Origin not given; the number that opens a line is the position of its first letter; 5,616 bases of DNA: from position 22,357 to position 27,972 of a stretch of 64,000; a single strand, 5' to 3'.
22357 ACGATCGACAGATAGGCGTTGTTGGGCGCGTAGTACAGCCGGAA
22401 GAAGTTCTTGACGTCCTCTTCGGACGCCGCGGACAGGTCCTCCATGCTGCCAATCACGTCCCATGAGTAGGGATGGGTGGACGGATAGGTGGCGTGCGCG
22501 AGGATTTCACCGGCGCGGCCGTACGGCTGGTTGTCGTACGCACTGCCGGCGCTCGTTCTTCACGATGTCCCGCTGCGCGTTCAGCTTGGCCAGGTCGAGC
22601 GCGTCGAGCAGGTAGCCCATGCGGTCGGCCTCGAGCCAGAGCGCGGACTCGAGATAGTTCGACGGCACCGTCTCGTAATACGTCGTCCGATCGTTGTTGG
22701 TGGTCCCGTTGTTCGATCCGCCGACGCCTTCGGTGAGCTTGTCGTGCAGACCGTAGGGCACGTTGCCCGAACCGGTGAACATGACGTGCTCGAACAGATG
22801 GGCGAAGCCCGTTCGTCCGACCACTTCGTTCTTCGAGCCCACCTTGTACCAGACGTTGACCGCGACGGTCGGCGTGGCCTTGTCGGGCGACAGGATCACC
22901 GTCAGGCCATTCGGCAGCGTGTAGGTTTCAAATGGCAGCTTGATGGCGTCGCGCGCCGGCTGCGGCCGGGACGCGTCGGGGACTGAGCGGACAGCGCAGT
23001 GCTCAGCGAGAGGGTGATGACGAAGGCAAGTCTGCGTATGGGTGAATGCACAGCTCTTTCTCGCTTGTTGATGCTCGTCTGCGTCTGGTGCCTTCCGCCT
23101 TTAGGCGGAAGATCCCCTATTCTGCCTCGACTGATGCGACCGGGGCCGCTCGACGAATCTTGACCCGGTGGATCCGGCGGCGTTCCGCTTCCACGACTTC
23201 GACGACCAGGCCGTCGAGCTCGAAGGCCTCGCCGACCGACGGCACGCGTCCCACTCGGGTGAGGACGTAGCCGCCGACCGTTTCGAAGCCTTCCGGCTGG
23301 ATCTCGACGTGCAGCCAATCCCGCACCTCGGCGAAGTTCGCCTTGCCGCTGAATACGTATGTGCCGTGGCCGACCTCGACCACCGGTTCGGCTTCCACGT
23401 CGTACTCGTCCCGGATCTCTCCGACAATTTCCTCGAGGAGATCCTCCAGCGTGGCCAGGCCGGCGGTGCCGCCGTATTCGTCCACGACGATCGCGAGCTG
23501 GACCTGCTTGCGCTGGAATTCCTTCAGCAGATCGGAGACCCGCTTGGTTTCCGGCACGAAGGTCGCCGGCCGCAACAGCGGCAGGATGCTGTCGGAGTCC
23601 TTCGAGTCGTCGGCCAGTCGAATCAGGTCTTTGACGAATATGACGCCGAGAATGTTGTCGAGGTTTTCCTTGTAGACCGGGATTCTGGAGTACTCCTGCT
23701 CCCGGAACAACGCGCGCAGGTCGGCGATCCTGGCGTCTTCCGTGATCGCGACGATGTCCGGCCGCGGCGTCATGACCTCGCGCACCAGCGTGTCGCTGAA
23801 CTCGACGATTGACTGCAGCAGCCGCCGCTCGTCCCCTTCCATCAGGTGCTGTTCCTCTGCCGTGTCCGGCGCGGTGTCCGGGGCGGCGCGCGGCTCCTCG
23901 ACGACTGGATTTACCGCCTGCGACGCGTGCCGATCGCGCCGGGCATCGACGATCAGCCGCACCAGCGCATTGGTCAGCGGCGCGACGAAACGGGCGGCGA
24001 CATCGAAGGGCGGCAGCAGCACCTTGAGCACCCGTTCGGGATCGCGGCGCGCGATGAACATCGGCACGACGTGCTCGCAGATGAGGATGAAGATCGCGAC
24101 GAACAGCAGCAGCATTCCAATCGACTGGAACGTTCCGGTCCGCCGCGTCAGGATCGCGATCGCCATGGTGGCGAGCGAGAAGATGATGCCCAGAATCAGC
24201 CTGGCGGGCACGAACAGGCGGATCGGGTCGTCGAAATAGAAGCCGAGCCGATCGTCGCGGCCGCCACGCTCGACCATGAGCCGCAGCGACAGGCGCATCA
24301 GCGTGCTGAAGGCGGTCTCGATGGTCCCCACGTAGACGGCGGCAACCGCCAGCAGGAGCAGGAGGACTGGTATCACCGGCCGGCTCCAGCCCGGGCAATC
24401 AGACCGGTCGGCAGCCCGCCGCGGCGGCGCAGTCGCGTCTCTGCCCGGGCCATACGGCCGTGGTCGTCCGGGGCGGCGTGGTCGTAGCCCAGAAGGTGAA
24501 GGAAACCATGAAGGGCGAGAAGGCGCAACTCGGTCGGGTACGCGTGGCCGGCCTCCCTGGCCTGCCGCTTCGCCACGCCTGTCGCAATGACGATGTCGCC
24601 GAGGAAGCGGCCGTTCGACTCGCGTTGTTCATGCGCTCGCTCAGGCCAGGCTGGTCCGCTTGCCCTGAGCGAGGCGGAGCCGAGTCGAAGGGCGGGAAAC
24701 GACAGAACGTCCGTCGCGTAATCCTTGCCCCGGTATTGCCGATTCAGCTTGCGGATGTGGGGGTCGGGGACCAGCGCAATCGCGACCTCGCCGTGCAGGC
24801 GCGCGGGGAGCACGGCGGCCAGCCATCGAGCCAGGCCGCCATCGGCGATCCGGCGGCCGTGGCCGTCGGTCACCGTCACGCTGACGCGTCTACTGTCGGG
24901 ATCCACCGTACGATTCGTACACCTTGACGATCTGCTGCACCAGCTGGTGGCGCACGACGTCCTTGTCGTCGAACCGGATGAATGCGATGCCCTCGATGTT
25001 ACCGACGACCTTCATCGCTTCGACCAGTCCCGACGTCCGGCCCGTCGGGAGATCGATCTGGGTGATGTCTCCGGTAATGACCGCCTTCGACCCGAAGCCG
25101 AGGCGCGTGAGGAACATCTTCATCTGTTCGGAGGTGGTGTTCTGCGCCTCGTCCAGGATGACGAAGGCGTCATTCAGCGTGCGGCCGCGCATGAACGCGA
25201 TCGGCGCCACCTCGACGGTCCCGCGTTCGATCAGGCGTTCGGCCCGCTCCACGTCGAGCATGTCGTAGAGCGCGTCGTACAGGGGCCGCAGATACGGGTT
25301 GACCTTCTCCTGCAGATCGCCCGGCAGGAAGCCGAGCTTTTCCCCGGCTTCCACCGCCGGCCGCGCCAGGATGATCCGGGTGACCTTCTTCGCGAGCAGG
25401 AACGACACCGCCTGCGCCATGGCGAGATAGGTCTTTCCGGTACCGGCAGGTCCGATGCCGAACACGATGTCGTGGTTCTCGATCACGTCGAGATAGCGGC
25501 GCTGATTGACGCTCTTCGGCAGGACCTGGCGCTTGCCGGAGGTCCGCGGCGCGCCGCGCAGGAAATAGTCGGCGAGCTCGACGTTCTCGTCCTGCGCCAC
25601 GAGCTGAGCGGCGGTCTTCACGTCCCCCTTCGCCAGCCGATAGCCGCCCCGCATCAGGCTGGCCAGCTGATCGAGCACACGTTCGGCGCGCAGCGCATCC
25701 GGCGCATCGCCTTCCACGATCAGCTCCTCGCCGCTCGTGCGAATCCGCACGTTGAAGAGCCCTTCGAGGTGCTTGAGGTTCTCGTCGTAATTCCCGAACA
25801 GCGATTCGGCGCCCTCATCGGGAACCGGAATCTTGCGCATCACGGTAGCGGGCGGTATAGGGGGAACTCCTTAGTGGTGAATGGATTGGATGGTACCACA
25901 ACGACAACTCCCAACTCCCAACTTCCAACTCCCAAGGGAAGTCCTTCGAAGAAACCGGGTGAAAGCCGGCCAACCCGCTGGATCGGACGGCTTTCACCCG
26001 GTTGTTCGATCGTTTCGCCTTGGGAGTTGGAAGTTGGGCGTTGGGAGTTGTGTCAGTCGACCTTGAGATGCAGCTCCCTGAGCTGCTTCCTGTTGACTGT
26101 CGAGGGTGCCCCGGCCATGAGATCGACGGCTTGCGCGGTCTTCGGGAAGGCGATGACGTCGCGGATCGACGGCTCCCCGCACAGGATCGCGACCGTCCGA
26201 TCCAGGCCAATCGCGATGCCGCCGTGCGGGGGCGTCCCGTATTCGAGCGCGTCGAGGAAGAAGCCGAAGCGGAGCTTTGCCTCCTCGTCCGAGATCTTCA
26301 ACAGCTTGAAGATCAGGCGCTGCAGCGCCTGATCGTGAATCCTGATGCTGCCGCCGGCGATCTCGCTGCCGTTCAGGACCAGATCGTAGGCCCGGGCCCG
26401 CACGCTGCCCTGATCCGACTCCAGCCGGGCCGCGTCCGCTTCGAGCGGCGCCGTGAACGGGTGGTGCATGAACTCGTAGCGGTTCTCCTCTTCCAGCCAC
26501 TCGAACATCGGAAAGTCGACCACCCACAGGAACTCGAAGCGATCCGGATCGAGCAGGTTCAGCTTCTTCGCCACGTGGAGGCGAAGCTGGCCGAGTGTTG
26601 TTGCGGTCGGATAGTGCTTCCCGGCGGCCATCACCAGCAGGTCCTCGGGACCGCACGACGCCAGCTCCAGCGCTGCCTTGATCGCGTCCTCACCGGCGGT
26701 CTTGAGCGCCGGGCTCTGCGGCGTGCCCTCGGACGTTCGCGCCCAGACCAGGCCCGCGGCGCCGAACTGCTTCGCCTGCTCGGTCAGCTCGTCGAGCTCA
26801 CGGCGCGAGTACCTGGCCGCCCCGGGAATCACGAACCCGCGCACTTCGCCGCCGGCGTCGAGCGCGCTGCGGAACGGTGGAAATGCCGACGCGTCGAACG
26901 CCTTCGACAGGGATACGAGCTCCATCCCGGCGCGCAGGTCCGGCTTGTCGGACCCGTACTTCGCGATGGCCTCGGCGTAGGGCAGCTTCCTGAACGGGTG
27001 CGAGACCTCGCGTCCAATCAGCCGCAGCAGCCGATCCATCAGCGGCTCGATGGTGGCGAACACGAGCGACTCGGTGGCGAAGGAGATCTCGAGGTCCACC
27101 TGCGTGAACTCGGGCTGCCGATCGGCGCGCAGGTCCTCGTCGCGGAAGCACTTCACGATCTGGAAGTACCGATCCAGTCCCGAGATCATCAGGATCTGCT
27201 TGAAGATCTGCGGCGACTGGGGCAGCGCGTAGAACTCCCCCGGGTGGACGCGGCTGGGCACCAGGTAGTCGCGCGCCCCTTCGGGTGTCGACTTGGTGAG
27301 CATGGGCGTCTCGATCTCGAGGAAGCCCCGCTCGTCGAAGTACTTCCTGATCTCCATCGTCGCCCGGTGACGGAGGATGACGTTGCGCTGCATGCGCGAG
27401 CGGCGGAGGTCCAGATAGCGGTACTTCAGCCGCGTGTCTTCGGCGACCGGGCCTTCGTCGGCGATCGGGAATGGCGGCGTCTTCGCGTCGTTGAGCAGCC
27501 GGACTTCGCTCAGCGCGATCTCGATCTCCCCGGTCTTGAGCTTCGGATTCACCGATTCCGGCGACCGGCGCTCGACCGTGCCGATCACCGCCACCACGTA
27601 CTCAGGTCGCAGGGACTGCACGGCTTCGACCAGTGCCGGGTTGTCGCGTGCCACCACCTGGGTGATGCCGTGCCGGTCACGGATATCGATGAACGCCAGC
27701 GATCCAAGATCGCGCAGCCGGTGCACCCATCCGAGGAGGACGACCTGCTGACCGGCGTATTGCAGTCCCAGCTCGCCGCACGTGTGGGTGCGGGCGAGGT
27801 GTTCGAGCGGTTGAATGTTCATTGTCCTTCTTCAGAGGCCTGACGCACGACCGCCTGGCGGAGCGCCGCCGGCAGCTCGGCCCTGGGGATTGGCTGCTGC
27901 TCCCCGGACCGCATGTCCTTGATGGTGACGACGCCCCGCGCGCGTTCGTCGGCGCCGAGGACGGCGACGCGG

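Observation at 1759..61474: Large palindromes whose arms are locus-specific short tandem repeats fill at least 11 intergenic gaps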

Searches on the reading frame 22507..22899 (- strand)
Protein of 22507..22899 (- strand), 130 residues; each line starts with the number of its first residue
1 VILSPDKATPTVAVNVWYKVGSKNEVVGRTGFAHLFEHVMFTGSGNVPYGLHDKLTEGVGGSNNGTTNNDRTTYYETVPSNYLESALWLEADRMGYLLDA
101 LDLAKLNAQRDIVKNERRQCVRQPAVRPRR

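Call 78: search_protein_families(library=pfam, proteins=[window:22507-22899:-], max_evalue=0.00001)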
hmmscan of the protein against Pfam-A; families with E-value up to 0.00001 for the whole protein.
window:22507-22899:- (130 aa): 1 family
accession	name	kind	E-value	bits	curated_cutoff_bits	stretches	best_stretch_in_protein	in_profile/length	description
PF00675.25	Peptidase_M16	-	4.4e-16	59.5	22.3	1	3-124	3-123/149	Insulinase (Peptidase family M16)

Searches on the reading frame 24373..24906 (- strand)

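Call 78: search_protein_families(library=pfam, proteins=[window:24373-24906:-], max_evalue=0.00001)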
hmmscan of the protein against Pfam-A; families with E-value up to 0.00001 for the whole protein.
window:24373-24906:- (177 aa): 1 family
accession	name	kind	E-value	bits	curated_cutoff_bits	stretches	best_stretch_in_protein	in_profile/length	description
PF02130.23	YbeY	-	1.4e-31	109.4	25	1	38-159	27-125/129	Endoribonuclease YbeY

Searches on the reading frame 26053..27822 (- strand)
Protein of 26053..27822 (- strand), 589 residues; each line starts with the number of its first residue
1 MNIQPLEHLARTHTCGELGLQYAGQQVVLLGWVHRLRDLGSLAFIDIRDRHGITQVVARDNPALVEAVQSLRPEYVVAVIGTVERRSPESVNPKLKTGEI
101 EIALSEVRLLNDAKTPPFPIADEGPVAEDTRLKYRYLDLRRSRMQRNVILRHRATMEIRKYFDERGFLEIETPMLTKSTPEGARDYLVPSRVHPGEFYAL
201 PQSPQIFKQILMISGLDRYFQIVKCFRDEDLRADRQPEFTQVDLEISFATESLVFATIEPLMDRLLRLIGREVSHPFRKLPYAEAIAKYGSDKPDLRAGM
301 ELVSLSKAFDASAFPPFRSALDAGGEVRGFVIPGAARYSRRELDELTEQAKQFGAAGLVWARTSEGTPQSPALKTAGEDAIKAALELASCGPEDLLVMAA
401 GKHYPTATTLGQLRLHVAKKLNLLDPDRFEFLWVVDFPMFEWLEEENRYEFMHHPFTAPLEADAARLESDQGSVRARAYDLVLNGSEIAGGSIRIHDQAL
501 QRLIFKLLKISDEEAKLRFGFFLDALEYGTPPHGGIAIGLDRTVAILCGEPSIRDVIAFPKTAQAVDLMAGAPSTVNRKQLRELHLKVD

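Call 10: find_encoding_contigs(protein=window:26053-27822:-, flank=3000, max_places=6)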
Protein window:26053-27822:- (589 aa): no gene with exactly this product is on record in the collection.

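Call 11: find_related_loci(query=window:26053-27822:-, collection=genome_contigs, flank=3000)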
Query window:26053-27822:- (589 aa) in genome_contigs; peptide patterns used: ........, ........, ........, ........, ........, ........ (x = any residue, [..] = any of these).
600 stretches matched a pattern (row limit reached: there are more); 591 encode a relative of the query (tblastn E <= 1e-3); the best 80 are kept; 80 distinct loci.
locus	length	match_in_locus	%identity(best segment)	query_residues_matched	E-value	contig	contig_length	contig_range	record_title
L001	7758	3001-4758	81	1-587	0e+0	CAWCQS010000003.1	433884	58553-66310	MAG: uncultured Acidobacteriota bacterium isolate MFD05176.bin.1.177 genome assembly, contig: contig_12780, whole genome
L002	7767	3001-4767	77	2-589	0e+0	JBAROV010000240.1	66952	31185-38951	MAG: Vicinamibacterales bacterium isolate MFD13504_ilm_asm_bin1 k127_358366, whole genome shotgun sequence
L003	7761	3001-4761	76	1-587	0e+0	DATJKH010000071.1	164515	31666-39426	MAG TPA_asm: Vicinamibacterales bacterium isolate SMAG_U15588 k141_1183897, whole genome shotgun sequence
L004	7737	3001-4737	67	6-587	0e+0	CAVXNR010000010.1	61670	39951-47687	MAG: Vicinamibacteria bacterium isolate MFD02840.bin.2.172 genome assembly, contig: contig_29160, whole genome shotgun s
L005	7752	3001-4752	63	6-588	0e+0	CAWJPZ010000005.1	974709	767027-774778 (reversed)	MAG: uncultured Acidobacteriota bacterium isolate MFD02979.bin.3.149 genome assembly, contig: contig_56993, whole genome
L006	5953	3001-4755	64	6-589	0e+0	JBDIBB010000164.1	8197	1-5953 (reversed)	MAG: Vicinamibacteraceae bacterium isolate AS-MESO-3CA.214 NODE_37112_length_8197_cov_5.078695, whole genome shotgun seq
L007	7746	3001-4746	63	6-588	0e+0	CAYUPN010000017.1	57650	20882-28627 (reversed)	MAG TPA_asm: uncultured Bifidobacteriaceae bacterium isolate SRP263527_co1_167 genome assembly, contig: NODE_348_length_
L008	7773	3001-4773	54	2-588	0e+0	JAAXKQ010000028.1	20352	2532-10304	MAG: Ignavibacteria bacterium isolate bin-C14 NODE_1086_length_20352_cov_19.246342, whole genome shotgun sequence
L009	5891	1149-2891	55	11-588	0e+0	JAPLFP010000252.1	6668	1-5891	MAG: Ignavibacteriales bacterium isolate LacPavin_0920_SED5_MAG_52_10 LacPavin_0920_SED5_scaffold_3082814, whole genome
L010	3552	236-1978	55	11-588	0e+0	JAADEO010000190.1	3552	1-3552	MAG: Deltaproteobacteria bacterium isolate L_MetaBat.226 contig-127_36573, whole genome shotgun sequence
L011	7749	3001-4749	53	10-588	0e+0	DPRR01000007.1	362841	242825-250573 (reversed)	MAG TPA_asm: Ignavibacteriales bacterium isolate UBA8501 contig_13238, whole genome shotgun sequence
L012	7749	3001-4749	54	11-588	0e+0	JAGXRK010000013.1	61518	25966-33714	MAG: Ignavibacterium sp. isolate CROMO_A_100 c_000000141021, whole genome shotgun sequence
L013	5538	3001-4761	55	6-589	0e+0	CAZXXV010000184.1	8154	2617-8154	MAG TPA_asm: uncultured bacterium isolate binchicken_co376_252 genome assembly, contig: NODE_11062_length_8154_cov_8.753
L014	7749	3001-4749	53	9-588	0e+0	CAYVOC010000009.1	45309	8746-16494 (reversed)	MAG TPA_asm: uncultured Aquificales bacterium isolate binchicken_co320_53 genome assembly, contig: NODE_244_length_45309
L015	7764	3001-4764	54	3-588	0e+0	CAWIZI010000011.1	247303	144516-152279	MAG: Terriglobia bacterium isolate MFD06092.bin.2.82 genome assembly, contig: contig_17893, whole genome shotgun sequenc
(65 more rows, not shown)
